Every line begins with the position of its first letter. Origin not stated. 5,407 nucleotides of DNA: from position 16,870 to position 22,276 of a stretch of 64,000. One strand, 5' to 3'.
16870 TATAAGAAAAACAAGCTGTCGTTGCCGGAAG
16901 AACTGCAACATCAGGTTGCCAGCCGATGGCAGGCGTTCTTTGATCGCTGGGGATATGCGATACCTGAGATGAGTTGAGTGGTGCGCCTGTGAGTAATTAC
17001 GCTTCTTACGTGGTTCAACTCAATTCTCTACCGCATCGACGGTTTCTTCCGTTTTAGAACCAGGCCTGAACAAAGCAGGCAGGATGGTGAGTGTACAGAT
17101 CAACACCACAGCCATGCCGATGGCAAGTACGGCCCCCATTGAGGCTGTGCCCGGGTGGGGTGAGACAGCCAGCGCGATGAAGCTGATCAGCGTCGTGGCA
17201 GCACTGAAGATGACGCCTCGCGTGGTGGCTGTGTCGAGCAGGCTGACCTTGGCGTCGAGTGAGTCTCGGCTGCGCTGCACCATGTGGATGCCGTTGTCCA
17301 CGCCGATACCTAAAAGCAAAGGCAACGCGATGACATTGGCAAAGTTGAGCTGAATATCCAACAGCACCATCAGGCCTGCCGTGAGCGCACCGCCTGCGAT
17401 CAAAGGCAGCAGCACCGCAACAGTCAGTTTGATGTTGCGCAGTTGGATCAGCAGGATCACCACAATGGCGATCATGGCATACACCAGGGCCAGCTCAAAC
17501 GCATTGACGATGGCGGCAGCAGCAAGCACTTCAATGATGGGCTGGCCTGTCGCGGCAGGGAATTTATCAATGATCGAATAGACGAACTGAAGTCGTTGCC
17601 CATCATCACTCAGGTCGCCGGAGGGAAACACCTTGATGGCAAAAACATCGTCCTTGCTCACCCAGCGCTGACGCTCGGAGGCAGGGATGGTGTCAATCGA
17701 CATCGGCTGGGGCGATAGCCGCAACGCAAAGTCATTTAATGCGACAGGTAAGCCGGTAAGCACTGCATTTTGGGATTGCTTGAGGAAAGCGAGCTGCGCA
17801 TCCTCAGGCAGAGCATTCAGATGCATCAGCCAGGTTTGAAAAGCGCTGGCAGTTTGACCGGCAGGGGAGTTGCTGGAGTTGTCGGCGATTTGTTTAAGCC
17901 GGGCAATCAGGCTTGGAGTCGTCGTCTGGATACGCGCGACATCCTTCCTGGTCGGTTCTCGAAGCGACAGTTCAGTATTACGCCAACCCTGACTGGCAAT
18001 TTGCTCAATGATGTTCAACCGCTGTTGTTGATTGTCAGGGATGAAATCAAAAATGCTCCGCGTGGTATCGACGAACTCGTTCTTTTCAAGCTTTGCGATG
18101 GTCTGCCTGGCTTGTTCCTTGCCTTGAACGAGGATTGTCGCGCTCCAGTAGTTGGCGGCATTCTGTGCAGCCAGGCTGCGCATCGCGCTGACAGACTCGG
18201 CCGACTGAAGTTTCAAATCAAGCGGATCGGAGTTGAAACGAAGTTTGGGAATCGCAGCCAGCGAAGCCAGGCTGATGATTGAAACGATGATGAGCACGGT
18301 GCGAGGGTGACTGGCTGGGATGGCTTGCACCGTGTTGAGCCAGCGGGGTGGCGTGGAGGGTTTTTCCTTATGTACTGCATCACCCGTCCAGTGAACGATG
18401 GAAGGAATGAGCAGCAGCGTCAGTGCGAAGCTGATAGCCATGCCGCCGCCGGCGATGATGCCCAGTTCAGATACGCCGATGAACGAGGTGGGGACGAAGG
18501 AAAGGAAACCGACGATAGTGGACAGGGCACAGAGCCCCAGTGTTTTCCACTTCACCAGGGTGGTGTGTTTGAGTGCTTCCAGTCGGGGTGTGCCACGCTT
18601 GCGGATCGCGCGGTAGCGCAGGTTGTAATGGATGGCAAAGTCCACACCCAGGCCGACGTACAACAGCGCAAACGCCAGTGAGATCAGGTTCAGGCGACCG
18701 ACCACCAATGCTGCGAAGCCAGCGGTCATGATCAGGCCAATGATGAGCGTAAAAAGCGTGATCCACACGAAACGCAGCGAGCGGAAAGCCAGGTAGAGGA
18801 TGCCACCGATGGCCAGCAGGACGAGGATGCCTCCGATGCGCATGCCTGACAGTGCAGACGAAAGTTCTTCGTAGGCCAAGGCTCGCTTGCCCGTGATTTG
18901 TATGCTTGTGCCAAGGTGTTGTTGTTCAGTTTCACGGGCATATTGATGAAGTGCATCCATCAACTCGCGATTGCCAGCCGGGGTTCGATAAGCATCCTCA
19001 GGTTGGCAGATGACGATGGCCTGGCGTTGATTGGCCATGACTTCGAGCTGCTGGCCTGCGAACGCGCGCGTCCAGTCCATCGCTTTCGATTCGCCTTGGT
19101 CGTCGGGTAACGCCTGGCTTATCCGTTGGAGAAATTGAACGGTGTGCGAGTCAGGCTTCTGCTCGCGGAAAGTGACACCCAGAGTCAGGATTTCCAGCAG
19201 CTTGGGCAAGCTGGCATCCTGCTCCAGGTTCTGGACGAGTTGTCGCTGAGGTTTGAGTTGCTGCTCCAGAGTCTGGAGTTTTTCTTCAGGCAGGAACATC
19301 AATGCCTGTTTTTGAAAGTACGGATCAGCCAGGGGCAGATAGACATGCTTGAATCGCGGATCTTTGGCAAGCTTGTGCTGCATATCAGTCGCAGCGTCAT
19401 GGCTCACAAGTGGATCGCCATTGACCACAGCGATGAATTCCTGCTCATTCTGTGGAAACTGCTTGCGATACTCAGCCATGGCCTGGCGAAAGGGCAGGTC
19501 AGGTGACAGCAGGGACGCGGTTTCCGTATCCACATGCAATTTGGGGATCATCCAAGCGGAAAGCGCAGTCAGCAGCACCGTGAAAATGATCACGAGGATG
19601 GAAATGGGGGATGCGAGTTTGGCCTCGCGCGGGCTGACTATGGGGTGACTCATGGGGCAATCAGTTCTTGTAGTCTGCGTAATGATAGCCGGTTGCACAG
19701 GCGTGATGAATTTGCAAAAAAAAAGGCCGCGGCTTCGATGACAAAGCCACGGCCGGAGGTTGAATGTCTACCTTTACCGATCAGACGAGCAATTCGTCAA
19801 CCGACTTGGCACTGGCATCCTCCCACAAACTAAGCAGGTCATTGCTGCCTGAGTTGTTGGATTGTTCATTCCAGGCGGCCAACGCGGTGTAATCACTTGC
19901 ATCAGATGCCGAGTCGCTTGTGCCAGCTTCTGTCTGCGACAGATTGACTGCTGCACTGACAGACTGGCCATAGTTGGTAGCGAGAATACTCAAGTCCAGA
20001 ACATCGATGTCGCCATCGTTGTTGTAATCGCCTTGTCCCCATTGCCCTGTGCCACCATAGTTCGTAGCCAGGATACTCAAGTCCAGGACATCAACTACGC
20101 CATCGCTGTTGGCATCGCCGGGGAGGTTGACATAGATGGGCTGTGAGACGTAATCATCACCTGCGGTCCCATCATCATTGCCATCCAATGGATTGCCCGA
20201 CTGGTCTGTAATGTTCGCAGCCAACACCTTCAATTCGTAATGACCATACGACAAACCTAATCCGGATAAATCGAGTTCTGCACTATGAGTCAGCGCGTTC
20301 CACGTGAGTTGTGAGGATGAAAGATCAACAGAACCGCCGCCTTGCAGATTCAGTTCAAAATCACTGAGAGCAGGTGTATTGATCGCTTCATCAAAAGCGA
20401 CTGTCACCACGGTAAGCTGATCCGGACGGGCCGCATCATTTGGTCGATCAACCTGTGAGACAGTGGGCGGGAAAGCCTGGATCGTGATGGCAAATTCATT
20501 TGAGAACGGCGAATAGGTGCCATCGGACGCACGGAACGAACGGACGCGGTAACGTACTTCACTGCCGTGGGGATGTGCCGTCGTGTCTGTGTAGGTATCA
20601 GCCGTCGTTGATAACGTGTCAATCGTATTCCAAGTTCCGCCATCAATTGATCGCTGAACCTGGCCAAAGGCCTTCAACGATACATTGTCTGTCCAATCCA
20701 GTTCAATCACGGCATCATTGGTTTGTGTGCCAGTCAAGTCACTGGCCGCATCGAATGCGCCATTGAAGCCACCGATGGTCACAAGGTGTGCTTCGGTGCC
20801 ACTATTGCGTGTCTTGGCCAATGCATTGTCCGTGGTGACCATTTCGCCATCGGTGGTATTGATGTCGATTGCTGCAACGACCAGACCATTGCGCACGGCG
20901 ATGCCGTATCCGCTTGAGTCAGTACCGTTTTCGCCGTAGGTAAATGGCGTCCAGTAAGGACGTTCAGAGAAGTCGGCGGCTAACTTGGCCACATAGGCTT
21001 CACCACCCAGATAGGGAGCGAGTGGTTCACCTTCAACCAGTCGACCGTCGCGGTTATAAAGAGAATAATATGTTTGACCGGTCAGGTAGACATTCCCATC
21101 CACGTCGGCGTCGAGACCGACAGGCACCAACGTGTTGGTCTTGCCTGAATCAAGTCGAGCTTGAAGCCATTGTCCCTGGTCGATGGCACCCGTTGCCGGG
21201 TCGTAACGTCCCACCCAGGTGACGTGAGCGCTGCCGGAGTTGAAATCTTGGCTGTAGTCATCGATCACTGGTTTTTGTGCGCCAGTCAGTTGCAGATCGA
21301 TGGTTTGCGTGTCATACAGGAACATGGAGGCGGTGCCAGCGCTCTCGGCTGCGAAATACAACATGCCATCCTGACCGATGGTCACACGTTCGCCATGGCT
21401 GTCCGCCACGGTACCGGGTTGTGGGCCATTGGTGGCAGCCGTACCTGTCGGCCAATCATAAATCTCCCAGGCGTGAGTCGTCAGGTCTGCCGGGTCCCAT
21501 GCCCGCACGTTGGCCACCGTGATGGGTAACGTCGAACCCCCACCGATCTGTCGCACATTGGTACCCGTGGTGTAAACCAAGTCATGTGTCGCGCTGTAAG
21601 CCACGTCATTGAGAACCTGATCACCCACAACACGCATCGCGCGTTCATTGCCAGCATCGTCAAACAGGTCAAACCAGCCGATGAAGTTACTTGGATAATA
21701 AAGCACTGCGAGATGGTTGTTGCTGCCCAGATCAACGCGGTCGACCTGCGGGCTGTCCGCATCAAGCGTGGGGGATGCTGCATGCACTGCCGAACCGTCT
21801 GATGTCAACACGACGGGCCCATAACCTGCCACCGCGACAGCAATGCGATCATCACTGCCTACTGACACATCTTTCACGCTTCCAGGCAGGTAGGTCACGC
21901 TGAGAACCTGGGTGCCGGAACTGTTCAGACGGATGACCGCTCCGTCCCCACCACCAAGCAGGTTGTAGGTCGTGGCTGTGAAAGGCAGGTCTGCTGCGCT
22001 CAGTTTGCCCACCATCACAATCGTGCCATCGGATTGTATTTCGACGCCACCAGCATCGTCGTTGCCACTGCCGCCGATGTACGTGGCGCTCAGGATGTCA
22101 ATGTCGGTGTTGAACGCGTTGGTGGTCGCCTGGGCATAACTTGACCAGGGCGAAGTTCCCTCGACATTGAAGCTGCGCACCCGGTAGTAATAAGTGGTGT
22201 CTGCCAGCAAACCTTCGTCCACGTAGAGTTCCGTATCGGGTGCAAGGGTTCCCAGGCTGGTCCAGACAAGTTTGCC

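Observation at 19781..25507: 1908-aa modular surface protein with an unusual domain combination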

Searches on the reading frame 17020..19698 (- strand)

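Call 6: search_protein_families(library=pfam, proteins=[window:17020-19698:-], max_evalue=0.001)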
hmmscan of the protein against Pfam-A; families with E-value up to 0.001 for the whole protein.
window:17020-19698:- (892 aa): 1 family
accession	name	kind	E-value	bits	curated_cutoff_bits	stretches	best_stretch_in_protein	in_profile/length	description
PF03176.21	MMPL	-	1.9e-27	96.5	20.5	2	178-460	37-329/333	MMPL family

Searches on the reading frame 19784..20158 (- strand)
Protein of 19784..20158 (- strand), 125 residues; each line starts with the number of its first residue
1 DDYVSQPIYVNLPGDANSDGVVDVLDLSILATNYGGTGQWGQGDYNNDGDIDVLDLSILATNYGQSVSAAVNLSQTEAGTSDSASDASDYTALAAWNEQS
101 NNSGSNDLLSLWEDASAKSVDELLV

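Call 7: search_protein_families(library=pfam, proteins=[window:19784-20158:-], max_evalue=10)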
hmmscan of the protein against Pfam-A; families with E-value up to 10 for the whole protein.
seq(125 aa): 5 families
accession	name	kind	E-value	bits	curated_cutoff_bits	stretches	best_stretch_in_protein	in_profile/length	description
PF00404.24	Dockerin_1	-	5.8e-05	23.7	22.9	2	13-59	1-52/57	Dockerin type I domain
PF13202.12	EF-hand_5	-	0.061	13.3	25.9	2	43-56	8-21/25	EF hand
PF13517.12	FG-GAP_3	-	0.15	13.1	26.9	2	33-54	40-60/61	FG-GAP-like repeat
PF13405.12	EF-hand_6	-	0.15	12.3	25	1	44-63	10-29/30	EF-hand domain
PF10149.14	TM231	-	1.1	8.8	23.2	0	42-60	106-124/301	Transmembrane protein 231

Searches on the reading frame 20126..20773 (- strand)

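Call 7: search_protein_families(library=pfam, proteins=[window:20126-20773:-], max_evalue=10)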
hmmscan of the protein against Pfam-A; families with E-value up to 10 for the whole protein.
seq(216 aa): 2 families
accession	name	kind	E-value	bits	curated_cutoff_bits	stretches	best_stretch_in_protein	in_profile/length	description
PF13205.12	Big_5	-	0.003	18.7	23.6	1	102-198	4-97/105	Bacterial Ig-like domain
PF07886.16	BA14K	-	0.091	13.2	26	1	77-90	9-22/30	BA14K-like protein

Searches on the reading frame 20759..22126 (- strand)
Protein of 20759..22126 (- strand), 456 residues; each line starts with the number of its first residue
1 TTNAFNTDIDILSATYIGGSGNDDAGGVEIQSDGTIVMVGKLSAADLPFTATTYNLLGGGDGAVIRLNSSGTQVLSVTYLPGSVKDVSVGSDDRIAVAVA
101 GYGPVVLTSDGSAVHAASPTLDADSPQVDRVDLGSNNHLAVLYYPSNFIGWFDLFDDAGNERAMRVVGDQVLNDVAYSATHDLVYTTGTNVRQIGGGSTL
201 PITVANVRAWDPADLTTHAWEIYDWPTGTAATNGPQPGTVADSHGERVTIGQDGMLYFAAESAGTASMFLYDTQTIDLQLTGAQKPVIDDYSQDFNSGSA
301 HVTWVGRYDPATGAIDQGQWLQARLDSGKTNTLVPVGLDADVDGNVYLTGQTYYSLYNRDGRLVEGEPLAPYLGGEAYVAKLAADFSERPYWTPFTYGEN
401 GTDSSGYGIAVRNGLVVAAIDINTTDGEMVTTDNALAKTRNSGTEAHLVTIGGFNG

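Call 7: search_protein_families(library=pfam, proteins=[window:20759-22126:-], max_evalue=10)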
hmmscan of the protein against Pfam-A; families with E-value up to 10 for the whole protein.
seq(456 aa): 1 family
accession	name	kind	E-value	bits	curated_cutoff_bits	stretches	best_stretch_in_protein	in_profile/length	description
PF06739.17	SBBP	-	7.1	7.1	20.5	1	331-352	11-32/38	Beta-propeller repeat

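Call 39: search_solved_structures(query=A4, max_evalue=1, show_alignments=1)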
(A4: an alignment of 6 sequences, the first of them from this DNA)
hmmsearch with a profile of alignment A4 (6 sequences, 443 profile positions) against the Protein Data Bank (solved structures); distinct sequences matched with E-value up to 1: 5.
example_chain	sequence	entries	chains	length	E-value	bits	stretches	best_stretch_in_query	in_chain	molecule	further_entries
5ikc_B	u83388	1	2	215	0.075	14.9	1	266-343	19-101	Ighg protein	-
4d4e_A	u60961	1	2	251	0.12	14.3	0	100-158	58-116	ARMADILLO REPEAT PROTEIN ARM00016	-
5mfb_A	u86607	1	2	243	0.12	14.2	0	100-158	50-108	YIII(Dq)4CqI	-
5g37_A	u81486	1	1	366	0.54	12.1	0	219-289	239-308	41.9 KDA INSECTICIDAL TOXIN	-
5foy_A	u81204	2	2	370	0.56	12.1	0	219-289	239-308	41.9 KDA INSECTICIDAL TOXIN | TOXIN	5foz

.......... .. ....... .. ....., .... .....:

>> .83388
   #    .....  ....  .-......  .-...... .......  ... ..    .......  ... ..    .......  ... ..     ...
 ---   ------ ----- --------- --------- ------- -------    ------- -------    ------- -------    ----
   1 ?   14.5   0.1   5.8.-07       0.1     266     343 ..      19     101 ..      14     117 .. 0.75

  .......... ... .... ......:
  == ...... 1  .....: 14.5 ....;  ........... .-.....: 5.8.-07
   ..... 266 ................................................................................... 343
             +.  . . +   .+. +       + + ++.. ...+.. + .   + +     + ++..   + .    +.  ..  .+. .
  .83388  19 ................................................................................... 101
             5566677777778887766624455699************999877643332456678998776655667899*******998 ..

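Call 40: search_protein_families(library=pfam, alignment_id=A4, max_evalue=1)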
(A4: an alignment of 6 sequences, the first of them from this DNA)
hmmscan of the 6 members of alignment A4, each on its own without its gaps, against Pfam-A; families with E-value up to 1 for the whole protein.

A. member 1, seq(452 aa): 0 families

B. families by the number of members that match (of 6 scanned): 5 families
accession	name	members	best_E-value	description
PF06739.17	SBBP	4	6e-06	Beta-propeller repeat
PF07494.17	Reg_prop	1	0.0043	Two component regulator propeller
PF17164.10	DUF5122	1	0.022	Domain of unknown function (DUF5122) beta-propeller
PF03217.20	SlpA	1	0.17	Surface layer protein A domain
PF01436.27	NHL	1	0.29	NHL repeat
